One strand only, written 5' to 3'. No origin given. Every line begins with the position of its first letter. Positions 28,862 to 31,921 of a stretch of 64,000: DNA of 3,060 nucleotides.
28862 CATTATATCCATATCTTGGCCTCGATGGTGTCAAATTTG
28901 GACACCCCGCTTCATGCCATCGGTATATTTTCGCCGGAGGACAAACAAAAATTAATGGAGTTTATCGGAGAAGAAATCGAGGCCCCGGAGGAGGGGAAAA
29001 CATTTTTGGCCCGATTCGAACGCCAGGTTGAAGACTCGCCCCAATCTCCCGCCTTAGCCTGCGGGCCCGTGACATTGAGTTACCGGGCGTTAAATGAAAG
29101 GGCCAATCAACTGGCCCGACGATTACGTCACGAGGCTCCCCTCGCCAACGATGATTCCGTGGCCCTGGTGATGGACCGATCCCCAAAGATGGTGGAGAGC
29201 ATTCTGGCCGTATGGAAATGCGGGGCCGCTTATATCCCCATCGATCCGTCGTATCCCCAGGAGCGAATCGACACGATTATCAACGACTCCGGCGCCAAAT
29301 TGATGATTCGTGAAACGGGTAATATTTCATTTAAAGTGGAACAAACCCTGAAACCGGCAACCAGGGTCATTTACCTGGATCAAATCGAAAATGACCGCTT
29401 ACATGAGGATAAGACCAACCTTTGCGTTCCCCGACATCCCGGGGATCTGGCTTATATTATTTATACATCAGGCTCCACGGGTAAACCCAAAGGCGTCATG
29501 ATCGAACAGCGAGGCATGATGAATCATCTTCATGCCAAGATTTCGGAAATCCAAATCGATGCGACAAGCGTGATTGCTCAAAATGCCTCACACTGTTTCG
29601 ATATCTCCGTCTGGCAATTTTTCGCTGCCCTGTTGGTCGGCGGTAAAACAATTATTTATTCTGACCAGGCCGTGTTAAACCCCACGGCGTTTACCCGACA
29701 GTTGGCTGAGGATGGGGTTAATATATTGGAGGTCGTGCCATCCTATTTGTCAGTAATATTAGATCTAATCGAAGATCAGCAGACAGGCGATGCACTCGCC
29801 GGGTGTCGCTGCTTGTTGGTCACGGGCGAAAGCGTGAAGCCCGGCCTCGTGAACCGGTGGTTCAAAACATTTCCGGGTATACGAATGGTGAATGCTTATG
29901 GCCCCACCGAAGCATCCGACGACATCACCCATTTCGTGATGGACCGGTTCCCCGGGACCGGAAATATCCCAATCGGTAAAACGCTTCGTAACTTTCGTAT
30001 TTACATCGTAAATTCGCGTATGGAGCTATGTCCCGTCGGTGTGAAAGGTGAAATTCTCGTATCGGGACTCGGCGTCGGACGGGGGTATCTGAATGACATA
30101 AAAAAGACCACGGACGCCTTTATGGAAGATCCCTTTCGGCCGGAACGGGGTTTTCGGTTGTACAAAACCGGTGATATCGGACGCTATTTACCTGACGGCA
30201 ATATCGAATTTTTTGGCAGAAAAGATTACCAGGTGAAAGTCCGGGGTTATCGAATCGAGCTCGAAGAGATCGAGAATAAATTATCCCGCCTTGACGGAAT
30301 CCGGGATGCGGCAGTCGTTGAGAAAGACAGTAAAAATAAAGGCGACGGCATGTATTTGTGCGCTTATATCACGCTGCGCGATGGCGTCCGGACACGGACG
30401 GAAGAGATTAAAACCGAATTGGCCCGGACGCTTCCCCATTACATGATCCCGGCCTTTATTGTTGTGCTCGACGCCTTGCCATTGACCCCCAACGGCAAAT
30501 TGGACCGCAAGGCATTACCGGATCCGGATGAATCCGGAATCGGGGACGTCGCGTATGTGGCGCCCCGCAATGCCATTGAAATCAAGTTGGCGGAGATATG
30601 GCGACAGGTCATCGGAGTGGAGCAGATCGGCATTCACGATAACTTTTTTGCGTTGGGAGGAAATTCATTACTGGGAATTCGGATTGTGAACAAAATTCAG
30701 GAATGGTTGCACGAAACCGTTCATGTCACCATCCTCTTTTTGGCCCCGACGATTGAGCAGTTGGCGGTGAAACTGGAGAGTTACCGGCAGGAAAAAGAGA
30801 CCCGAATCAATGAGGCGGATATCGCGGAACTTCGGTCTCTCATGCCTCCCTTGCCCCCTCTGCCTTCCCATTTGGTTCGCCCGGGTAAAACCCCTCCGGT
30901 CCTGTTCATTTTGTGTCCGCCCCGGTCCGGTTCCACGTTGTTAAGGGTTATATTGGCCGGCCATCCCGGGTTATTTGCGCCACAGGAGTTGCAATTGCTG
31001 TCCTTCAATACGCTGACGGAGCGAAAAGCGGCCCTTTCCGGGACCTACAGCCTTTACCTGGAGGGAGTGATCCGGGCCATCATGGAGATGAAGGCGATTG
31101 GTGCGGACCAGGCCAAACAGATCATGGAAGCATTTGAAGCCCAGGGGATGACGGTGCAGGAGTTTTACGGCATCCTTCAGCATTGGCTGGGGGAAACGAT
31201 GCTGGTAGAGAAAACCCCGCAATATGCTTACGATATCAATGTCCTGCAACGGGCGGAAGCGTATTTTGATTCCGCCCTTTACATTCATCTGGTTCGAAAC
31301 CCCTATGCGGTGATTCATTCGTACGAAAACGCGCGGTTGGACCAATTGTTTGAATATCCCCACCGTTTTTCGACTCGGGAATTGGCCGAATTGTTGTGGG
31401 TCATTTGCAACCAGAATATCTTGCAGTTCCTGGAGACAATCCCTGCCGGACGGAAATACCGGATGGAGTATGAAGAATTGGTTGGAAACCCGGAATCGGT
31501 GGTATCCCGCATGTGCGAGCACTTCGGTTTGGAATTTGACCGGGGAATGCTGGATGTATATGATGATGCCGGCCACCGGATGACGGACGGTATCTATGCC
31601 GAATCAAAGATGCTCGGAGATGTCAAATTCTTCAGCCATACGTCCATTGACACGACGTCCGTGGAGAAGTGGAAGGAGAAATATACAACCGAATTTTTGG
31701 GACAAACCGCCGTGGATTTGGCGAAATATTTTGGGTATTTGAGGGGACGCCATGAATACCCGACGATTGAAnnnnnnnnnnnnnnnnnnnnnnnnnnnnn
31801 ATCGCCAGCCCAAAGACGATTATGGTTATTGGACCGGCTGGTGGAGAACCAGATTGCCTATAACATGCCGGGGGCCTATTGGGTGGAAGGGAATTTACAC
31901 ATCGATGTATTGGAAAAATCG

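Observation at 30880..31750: PAPS-type sulfotransferase domain embedded in-line in NRPS 2, between the first PCP and the next C domain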

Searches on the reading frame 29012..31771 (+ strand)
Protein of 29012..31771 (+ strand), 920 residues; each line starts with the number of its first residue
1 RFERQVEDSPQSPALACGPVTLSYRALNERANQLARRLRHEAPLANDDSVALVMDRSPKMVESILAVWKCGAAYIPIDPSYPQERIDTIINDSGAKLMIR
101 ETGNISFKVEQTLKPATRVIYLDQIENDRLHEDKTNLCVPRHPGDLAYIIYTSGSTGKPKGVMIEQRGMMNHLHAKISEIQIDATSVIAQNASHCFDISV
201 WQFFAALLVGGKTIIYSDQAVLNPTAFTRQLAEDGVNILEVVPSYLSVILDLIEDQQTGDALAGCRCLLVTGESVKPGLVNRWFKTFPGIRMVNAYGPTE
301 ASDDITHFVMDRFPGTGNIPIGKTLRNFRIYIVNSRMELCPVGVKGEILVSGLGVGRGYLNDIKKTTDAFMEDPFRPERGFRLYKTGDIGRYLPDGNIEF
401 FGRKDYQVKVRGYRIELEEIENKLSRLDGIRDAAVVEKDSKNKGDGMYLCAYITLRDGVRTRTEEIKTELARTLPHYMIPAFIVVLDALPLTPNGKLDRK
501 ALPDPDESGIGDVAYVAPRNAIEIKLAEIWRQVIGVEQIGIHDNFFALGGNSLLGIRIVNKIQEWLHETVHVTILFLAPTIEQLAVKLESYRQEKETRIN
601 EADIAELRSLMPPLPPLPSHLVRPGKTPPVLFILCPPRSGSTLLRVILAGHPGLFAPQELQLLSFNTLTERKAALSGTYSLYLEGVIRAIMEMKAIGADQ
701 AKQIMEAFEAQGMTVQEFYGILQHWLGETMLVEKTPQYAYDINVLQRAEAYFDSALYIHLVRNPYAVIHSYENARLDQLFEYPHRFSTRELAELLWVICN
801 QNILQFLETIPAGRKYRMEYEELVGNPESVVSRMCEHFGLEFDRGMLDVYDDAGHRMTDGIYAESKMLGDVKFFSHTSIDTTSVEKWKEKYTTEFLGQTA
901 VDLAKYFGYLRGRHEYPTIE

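Call 57: find_homologous_proteins(query=window:29012-31771:+, max_evalue=1e-30)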
Query window:29012-31771:+ (920 aa): 7998 proteins with E <= 1e-30 among 8000 candidates; the best 120 are listed.
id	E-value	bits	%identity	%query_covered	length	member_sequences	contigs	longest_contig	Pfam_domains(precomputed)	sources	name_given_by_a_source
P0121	0.0e+0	1124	61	89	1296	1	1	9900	PF00668.26,PF13469.13,PF00550.32,PF00501.35,PF13193.13,PF00685.34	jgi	jgi:amino acid adenylation domain-containing protein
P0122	9.9e-269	912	48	64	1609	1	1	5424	PF00668.26,PF00550.32,PF00501.35,PF13193.13,PF00975.27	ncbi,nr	ncbi:MAG TPA: amino acid adenylation domain-containing protein, partial [Candidatus Deferrimicrobium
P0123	1.1e-263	896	53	55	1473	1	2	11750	PF00668.26,PF00550.32,PF00501.35,PF13193.13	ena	-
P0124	5.0e-261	887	51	47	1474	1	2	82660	PF00668.26,PF00550.32,PF00501.35,PF13193.13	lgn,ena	-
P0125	6.6e-254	863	51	57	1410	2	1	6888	PF00668.26,PF00550.32,PF00501.35,PF13193.13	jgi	jgi:amino acid adenylation domain-containing protein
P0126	3.2e-249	848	64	63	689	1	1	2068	PF13469.13,PF00550.32,PF00501.35,PF13193.13,PF00975.27,PF00685.34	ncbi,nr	ncbi:MAG: AMP-binding protein, partial [bacterium]|nr:AMP-binding protein [bacterium]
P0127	8.1e-248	843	51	55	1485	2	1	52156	PF00668.26,PF00550.32,PF00501.35,PF13193.13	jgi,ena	-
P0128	2.8e-246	838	48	57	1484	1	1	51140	PF00668.26,PF00550.32,PF00501.35,PF13193.13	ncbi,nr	ncbi:MAG: non-ribosomal peptide synthetase [Candidatus Aminicenantes bacterium]|nr:non-ribosomal pep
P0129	3.7e-246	838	50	54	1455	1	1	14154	PF00668.26,PF00550.32,PF00501.35,PF13193.13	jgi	jgi:amino acid adenylation domain-containing protein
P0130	6.1e-246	837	50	54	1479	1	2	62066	PF00668.26,PF00550.32,PF00501.35,PF13193.13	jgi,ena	jgi:amino acid adenylation domain-containing protein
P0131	1.3e-242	826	45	99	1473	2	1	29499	PF00668.26,PF13469.13,PF00550.32,PF00501.35,PF13193.13,PF00685.34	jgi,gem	-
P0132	4.3e-242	824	45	56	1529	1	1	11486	PF00668.26,PF00550.32,PF00501.35,PF13193.13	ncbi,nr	ncbi:MAG: amino acid adenylation domain-containing protein [bacterium]|nr:amino acid adenylation dom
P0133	4.6e-241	821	48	57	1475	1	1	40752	PF00668.26,PF00550.32,PF00501.35,PF13193.13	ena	-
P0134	3.1e-233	795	46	57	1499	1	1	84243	PF00668.26,PF00550.32,PF00501.35,PF13193.13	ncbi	-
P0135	2.9e-230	785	45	91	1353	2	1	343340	PF00668.26,PF13469.13,PF00550.32,PF00501.35,PF13193.13,PF00685.34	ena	-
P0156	4.9e-201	688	39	100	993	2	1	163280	PF13469.13,PF00550.32,PF00501.35,PF13193.13,PF00685.34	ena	-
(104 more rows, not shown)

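Call 63: search_protein_families(library=pfam, proteins=[P0121, P0131, P0156], max_evalue=0.0001)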
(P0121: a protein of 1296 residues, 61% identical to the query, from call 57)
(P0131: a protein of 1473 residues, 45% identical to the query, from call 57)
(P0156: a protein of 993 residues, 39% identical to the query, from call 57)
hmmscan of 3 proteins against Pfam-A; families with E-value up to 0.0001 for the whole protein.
P0121 (1296 aa): 6 families
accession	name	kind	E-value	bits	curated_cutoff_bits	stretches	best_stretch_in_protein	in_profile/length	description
PF00668.25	Condensation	-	1.4e-111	373.9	30.6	1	849-1278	3-449/456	Condensation domain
PF00501.34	AMP-binding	-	2.5e-51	175.1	29.9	1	22-270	122-384/384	AMP-binding enzyme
PF13469.12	Sulfotransfer_3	-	1.8e-27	97.4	27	1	550-763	1-214/216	Sulfotransferase family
PF13193.12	AMP-binding_C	-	1.4e-12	48.7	24.5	1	342-417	1-76/76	AMP-binding enzyme C-terminal domain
PF00550.31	PP-binding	-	1.6e-11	44.7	20.8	1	446-506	2-64/67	Phosphopantetheine attachment site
PF00685.33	Sulfotransfer_1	-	1.9e-07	31.2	22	1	550-809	2-232/255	Sulfotransferase domain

P0131 (1473 aa): 6 families
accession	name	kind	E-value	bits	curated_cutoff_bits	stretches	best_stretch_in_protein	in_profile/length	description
PF00668.25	Condensation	-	4.9e-107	358.9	30.6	1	43-491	2-456/456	Condensation domain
PF00501.34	AMP-binding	-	4.8e-84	282.8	29.9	1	511-871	1-384/384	AMP-binding enzyme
PF13469.12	Sulfotransfer_3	-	2.1e-29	103.8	27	1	1153-1369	1-215/216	Sulfotransferase family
PF13193.12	AMP-binding_C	-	8.4e-14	52.7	24.5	1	931-1006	1-76/76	AMP-binding enzyme C-terminal domain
PF00550.31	PP-binding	-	5.8e-11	42.9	20.8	1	1037-1099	3-67/67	Phosphopantetheine attachment site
PF00685.33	Sulfotransfer_1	-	2.1e-06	27.8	22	1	1154-1375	3-190/255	Sulfotransferase domain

P0156 (993 aa): 5 families
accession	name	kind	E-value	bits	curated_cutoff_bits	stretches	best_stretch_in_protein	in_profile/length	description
PF00501.34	AMP-binding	-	4.4e-99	332.3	29.9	1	28-382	1-384/384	AMP-binding enzyme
PF13469.12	Sulfotransfer_3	-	8.3e-24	85.5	27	1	665-881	1-216/216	Sulfotransferase family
PF00550.31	PP-binding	-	1.1e-11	45.2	20.8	1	547-609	3-67/67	Phosphopantetheine attachment site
PF13193.12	AMP-binding_C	-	2.9e-09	38.1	24.5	1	441-516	1-76/76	AMP-binding enzyme C-terminal domain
PF00685.33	Sulfotransfer_1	-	1.9e-05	24.6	22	1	665-887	2-191/255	Sulfotransferase domain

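Call 67: find_encoding_contigs(protein=P0121, flank=10000, max_places=3)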
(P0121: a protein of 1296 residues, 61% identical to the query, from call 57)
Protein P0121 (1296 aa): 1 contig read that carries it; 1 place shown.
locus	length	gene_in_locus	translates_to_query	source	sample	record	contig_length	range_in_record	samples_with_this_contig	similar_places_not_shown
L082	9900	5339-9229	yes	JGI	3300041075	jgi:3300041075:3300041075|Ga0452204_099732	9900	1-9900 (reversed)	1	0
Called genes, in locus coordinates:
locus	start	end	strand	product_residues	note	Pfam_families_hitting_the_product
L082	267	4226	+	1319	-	PF27704:GuanidinoAc_N-MeTrfase, PF05175:MTS (faint), PF08241:Methyltransf_11 (faint), PF13578:Methyltransf_24 (faint), PF27704:GuanidinoAc_N-MeTrfase, PF13193:AMP-binding_C (weak), PF00550:PP-binding, PF00668:Condensation, +2 more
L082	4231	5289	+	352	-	-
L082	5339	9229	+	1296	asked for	PF00501:AMP-binding, PF13193:AMP-binding_C, PF00550:PP-binding, PF00685:Sulfotransfer_1 (weak), PF13469:Sulfotransfer_3, PF00668:Condensation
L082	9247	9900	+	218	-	?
